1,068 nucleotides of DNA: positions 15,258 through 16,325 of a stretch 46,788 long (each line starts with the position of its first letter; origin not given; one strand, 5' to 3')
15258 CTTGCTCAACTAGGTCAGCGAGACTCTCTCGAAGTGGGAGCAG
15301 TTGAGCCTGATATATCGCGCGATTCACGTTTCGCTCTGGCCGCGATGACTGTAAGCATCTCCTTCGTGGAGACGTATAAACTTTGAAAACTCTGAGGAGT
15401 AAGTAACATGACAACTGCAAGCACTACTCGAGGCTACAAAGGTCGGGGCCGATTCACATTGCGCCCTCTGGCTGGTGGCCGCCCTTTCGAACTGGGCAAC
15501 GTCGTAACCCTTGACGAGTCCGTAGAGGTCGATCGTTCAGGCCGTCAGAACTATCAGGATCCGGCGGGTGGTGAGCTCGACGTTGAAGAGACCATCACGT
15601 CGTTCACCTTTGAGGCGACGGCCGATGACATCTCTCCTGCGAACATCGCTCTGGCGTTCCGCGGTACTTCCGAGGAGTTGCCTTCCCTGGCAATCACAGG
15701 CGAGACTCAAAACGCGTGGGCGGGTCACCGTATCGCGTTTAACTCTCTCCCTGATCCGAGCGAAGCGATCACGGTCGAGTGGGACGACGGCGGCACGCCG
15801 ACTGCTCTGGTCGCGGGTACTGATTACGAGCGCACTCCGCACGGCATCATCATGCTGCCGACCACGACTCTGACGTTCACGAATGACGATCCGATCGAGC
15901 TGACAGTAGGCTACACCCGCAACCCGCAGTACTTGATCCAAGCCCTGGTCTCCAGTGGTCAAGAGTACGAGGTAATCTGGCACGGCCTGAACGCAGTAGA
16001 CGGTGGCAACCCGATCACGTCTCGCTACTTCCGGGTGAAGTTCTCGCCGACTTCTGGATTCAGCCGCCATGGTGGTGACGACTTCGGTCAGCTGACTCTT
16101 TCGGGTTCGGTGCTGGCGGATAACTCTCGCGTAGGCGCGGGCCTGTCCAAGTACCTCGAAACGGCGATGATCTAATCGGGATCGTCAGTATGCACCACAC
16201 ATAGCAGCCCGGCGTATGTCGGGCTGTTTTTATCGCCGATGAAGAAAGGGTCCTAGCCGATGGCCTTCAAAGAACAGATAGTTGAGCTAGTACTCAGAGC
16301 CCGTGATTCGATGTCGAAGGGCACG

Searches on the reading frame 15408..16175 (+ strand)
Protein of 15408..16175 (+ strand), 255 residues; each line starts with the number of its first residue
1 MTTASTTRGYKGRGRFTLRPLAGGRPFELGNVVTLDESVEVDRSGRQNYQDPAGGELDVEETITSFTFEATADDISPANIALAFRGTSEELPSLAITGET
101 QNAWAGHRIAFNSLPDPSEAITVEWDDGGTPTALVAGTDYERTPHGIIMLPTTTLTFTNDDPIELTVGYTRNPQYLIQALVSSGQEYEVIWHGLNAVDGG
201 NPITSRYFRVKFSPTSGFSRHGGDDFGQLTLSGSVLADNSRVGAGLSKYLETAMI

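Call 66: search_protein_families(library=phrogs, proteins=[window:15408-16175:+], max_evalue=0.00001)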
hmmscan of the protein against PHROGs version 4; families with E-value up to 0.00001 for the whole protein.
window:15408-16175:+ (255 aa): 1 family
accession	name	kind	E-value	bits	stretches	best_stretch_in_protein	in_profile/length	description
phrog_807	-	tail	9e-50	170.5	1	6-254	4-254/256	major tail protein with Ig-like domain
